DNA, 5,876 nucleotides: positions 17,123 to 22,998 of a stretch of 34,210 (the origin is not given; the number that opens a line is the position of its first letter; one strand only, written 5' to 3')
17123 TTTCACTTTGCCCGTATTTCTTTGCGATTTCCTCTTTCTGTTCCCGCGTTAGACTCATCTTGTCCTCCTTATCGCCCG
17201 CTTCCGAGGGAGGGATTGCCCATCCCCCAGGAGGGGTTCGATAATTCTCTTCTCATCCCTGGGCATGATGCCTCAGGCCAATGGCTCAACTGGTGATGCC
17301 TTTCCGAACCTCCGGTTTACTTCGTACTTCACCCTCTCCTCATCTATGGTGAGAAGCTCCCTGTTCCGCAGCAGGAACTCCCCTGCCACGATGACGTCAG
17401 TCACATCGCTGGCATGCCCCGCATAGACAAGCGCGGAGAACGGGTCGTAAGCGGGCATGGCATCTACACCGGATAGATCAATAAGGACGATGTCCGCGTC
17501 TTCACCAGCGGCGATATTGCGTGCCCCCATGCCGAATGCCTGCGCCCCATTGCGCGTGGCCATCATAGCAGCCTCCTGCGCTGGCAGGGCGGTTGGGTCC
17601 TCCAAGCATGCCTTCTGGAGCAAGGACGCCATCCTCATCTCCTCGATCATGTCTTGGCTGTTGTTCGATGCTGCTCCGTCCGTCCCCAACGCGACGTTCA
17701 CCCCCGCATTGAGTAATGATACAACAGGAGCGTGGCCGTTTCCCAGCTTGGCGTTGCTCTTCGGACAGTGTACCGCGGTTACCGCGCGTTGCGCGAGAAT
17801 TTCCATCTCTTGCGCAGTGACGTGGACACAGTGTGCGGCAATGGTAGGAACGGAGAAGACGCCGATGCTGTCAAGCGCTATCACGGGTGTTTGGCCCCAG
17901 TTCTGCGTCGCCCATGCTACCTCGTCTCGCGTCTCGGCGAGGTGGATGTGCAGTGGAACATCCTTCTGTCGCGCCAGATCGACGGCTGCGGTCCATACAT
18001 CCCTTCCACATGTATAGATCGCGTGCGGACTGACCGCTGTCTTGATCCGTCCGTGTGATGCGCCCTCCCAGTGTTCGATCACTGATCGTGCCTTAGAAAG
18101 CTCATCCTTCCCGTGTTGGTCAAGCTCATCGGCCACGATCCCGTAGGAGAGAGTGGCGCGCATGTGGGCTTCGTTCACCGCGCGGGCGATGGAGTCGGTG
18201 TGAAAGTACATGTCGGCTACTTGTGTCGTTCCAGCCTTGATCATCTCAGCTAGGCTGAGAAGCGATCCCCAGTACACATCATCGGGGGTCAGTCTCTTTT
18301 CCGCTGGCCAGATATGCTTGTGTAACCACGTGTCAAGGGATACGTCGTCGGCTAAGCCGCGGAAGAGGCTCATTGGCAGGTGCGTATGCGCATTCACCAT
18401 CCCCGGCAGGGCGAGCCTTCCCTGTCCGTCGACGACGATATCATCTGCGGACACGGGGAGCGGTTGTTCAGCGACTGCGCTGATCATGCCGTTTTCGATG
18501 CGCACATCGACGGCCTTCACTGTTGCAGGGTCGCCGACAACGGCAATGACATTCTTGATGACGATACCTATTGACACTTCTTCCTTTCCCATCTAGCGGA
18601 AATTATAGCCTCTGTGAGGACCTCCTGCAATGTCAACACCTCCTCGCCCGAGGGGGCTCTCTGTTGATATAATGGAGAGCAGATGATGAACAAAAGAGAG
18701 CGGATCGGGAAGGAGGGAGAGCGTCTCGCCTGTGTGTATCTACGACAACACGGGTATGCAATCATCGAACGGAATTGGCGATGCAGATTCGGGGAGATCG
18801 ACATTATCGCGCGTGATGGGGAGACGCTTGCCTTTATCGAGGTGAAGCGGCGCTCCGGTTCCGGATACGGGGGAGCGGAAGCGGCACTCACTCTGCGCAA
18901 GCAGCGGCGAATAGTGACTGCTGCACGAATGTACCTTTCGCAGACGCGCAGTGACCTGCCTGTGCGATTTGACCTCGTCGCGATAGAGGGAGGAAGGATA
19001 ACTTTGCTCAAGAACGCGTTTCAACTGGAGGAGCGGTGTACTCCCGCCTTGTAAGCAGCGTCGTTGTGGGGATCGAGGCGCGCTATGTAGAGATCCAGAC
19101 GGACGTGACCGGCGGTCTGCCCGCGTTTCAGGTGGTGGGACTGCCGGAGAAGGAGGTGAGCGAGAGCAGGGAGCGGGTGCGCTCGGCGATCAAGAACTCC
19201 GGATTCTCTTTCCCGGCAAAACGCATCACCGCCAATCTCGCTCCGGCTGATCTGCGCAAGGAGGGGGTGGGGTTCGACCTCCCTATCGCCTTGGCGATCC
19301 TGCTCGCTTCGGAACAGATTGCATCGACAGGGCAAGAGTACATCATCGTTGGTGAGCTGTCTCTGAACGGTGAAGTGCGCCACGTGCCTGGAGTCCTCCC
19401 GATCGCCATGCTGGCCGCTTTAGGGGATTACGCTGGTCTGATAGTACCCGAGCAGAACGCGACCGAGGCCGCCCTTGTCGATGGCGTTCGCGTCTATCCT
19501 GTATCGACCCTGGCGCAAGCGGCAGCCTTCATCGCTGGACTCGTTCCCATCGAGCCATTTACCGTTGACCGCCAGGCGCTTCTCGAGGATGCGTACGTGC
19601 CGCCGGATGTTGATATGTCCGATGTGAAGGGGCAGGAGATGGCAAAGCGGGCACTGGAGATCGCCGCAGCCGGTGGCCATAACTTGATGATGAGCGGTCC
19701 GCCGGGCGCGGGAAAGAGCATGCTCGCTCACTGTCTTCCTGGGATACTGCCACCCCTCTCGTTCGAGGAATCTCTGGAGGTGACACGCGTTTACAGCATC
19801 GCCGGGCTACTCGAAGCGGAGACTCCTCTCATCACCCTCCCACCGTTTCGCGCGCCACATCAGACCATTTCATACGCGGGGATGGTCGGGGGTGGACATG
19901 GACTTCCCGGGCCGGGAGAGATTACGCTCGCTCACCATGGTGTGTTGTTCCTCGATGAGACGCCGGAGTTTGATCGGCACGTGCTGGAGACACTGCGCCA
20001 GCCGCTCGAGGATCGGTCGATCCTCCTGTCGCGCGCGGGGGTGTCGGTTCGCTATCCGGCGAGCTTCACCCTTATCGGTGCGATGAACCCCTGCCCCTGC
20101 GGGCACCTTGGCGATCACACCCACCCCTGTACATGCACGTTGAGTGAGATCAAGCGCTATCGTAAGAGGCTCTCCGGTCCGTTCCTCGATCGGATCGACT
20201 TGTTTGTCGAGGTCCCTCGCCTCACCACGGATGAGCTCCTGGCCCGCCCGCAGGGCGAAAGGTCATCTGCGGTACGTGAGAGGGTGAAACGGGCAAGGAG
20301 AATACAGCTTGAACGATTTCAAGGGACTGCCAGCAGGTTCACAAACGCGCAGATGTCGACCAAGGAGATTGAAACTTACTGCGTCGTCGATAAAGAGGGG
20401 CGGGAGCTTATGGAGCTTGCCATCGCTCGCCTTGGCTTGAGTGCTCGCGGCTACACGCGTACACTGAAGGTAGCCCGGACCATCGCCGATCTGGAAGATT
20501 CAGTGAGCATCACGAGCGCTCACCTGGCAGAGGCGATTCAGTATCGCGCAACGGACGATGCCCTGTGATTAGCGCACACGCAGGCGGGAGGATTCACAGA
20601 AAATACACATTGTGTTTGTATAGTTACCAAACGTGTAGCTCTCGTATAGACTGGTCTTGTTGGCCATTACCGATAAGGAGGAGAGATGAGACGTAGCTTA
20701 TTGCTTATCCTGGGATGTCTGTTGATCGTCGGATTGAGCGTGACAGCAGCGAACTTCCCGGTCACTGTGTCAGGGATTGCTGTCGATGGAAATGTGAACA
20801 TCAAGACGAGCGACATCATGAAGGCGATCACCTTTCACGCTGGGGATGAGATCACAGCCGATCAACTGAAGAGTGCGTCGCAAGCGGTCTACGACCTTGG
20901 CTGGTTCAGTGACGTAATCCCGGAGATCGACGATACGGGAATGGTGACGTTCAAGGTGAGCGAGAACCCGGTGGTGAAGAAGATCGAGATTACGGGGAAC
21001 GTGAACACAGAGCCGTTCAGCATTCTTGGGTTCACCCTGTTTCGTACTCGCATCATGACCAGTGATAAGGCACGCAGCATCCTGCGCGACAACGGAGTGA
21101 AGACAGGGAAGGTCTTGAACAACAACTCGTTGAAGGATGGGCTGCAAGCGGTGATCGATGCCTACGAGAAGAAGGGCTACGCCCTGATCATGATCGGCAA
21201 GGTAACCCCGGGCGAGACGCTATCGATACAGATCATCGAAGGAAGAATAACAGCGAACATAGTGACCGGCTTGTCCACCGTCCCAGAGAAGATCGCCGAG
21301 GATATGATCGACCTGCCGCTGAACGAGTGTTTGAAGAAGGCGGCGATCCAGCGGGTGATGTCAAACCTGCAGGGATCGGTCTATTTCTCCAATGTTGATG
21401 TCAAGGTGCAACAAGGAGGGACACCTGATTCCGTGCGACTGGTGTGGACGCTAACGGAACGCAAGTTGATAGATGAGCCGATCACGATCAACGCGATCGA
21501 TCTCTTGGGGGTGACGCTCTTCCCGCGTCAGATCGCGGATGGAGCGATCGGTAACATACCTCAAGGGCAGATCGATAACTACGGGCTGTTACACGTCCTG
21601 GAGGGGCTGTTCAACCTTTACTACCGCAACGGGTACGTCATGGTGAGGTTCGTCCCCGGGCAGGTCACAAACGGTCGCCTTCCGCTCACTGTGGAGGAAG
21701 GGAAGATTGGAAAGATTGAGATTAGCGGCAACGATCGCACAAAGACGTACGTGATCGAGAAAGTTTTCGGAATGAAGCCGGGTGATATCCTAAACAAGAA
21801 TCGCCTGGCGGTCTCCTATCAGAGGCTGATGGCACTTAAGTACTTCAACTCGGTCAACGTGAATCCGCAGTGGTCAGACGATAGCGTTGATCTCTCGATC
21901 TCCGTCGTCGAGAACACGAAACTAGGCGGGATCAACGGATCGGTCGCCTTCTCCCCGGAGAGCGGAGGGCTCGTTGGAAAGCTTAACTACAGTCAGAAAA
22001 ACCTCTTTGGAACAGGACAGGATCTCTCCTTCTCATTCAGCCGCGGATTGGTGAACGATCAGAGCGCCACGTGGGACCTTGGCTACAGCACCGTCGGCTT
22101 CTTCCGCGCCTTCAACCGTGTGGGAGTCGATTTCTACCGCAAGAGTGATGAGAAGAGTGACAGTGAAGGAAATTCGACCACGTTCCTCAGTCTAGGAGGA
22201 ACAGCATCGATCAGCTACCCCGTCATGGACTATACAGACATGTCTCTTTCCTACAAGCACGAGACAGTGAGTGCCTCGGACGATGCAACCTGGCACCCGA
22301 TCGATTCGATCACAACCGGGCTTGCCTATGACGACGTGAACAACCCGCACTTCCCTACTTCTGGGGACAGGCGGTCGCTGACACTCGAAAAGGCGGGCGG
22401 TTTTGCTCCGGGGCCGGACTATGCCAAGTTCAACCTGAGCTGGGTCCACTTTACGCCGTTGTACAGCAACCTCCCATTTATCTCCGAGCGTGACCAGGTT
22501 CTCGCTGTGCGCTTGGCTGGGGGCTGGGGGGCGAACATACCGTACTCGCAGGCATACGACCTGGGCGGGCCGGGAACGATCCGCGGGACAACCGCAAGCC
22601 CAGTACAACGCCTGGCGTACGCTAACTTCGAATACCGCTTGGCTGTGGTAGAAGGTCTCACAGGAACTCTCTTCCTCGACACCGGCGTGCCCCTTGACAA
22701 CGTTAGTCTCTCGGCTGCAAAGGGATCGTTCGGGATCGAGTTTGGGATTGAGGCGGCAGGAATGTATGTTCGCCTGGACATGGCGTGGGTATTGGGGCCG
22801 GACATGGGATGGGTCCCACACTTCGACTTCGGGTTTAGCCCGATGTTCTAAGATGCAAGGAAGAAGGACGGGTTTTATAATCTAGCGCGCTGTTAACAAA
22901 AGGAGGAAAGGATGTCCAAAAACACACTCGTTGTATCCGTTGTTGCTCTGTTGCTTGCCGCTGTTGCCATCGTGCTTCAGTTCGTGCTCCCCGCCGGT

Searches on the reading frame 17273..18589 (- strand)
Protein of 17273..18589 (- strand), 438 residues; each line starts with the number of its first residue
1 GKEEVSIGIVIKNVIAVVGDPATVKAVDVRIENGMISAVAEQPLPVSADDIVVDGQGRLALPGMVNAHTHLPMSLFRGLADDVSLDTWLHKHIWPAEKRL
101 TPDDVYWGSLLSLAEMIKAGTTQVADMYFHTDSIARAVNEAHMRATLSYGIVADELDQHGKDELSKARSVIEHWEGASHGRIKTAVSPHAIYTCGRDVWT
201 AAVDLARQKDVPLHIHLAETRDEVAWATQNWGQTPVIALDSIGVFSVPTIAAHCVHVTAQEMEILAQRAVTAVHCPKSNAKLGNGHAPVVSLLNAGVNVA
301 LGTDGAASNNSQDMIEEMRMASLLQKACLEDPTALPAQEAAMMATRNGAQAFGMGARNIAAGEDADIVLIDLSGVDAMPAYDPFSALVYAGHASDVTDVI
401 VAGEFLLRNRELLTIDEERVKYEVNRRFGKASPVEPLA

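Call 16: search_protein_families(library=ncbifam, proteins=[window:17273-18589:-], max_evalue=0.00001)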
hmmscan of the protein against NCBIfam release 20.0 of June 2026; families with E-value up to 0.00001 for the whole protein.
window:17273-18589:- (438 aa): 41 families (the best 25 are shown)
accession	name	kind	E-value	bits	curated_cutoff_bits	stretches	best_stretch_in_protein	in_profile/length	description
NF004701.0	PRK06038.1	equivalog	3.9e-139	464.1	609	1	8-423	5-418/432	N-ethylammeline chlorohydrolase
NF006252.0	PRK08393.1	equivalog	1.9e-125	419.3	617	1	8-425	2-417/424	N-ethylammeline chlorohydrolase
NF006549.0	PRK09045.1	equivalog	1.1e-118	396.7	540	1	6-424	9-432/444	TRZ/ATZ family hydrolase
NF005557.0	PRK07228.1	equivalog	1.3e-104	350.4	522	1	9-427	3-433/445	5'-deoxyadenosine deaminase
NF004995.0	PRK06380.1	subfamily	3.2e-90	303.1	567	1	8-420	2-412/418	metal-dependent hydrolase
NF012037.0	PRK15493.1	equivalog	1.6e-82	277.6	779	1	49-426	46-428/435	bifunctional S-methyl-5'-thioadenosine deaminase/S-adenosylhomocysteine deaminase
NF005211.0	PRK06687.1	equivalog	9.2e-81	271.7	703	1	50-416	46-418/419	TRZ/ATZ family protein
NF006055.0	PRK08203.1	equivalog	2.4e-75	253.8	532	1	10-426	7-445/455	8-oxoguanine deaminase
NF009059.0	PRK12393.1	equivalog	4.4e-61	207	543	2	140-425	166-449/460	amidohydrolase family protein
TIGR03314.1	Se_ssnA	subfamily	2.3e-58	198.1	455.5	1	10-423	2-429/441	putative selenium metabolism protein SsnA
NF005540.0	PRK07203.1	equivalog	5.4e-58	196.7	444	1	9-424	2-431/444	putative aminohydrolase SsnA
NF006056.0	PRK08204.1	subfamily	6.7e-56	189.9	391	1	14-425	12-434/449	hypothetical protein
NF006681.0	PRK09229.1-2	equivalog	2.8e-52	178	362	2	179-416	197-434/451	formimidoylglutamate deiminase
TIGR02967.1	guan_deamin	equivalog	1.3e-47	162.6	375.4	1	29-376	9-366/401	guanine deaminase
NF004801.0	PRK06151.1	subfamily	6.5e-41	140.7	416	1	157-428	182-459/491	chlorohydrolase family protein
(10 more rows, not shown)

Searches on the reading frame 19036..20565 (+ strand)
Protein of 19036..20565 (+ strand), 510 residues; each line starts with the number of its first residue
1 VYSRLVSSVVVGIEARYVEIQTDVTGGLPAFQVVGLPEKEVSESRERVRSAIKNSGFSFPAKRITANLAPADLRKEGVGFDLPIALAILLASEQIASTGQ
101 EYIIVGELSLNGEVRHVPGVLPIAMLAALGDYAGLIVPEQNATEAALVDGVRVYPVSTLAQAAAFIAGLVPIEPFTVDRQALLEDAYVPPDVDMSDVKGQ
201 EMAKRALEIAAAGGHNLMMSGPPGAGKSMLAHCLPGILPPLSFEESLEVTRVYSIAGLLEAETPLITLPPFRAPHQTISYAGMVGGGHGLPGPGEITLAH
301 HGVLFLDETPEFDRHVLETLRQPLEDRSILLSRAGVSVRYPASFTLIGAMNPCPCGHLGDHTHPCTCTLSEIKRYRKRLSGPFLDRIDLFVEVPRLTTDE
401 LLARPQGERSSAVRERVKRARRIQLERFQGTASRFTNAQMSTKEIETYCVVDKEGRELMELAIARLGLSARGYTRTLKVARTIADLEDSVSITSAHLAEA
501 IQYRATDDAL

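Call 16: search_protein_families(library=ncbifam, proteins=[window:19036-20565:+], max_evalue=0.00001)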
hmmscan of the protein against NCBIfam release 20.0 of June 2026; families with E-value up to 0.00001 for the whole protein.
window:19036-20565:+ (510 aa): 8 families
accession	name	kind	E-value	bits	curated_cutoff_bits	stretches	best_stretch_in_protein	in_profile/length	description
TIGR00368.1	TIGR00368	hypoth_equivalog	1.9e-183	610.6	362.4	1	7-504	3-499/499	YifB family Mg chelatase-like AAA ATPase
NF007365.0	PRK09862.1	equivalog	3.7e-135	451.4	530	1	9-508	10-496/506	YifB family Mg chelatase-like AAA ATPase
TIGR00764.1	lon_rel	equivalog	8.8e-11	41.1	516.6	0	194-247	17-70/608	ATP-dependent protease LonB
TIGR02902.1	spore_lonB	equivalog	2.3e-10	39.7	723.3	0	194-334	64-209/531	ATP-dependent protease LonB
TIGR02442.1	Cob-chelat-sub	hypoth_equivalog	1.3e-09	37.1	779.45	1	293-352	120-179/641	putative cobaltochelatase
TIGR02903.1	spore_lon_C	equivalog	6.5e-09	34.8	678.8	0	193-332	152-297/615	Lon family ATP-dependent protease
TIGR02031.1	BchD-ChlD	equivalog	1e-08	34.4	499.55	1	203-354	3-145/608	magnesium chelatase ATPase subunit D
TIGR02030.1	BchI-ChlI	equivalog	6.3e-07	28.9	466.95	1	292-352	123-183/337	magnesium chelatase ATPase subunit I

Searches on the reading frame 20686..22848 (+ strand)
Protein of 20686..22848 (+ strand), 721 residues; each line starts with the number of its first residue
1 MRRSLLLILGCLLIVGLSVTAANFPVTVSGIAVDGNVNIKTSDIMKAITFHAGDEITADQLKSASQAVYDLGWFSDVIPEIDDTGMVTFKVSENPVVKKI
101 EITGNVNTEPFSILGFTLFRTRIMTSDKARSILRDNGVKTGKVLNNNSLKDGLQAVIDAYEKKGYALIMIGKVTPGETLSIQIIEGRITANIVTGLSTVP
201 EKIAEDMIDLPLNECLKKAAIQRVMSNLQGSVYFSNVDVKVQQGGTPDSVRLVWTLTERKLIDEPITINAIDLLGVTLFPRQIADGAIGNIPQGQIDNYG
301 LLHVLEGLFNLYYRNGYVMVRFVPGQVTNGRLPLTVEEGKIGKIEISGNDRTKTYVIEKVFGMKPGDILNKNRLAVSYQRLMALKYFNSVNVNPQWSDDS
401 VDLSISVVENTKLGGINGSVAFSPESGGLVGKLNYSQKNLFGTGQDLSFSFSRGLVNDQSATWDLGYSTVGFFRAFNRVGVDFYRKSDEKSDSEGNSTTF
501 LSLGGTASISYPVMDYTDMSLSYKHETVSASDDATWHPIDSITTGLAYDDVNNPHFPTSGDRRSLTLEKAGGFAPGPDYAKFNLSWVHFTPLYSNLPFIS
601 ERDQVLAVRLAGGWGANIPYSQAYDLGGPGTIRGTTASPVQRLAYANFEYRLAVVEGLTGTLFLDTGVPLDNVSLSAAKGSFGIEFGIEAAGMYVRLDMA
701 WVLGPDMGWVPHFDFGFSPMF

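Call 16: search_protein_families(library=ncbifam, proteins=[window:20686-22848:+], max_evalue=0.00001)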
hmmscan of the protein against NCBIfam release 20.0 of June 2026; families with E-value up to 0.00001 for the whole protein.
window:20686-22848:+ (721 aa): 6 families
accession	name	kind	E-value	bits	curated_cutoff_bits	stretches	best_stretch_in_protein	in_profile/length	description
TIGR03303.1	OM_YaeT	equivalog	1.9e-58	198.5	297.15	2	340-634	323-626/741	outer membrane protein assembly factor BamA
NF058613.1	OMPAssmBamADein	equivalog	8.2e-19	67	1050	1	153-452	224-522/857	outer membrane protein assembly factor BamA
NF008287.0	PRK11067.1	subfamily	8.3e-18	64.1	1181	1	341-638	349-665/802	outer membrane protein assembly factor BamA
TIGR00992.1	3a0901s03IAP75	subfamily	8.8e-12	44.1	1163.25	1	229-460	151-408/718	IAP75 family chloroplast envelope protein translocase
NF052279.1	lipo_TamL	exception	6.4e-10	38.1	400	1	343-456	263-381/747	translocation and assembly module lipoprotein TamL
NF047950.2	ATportTamA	equivalog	7.3e-10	38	625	0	340-426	183-271/569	autotransporter assembly complex protein TamA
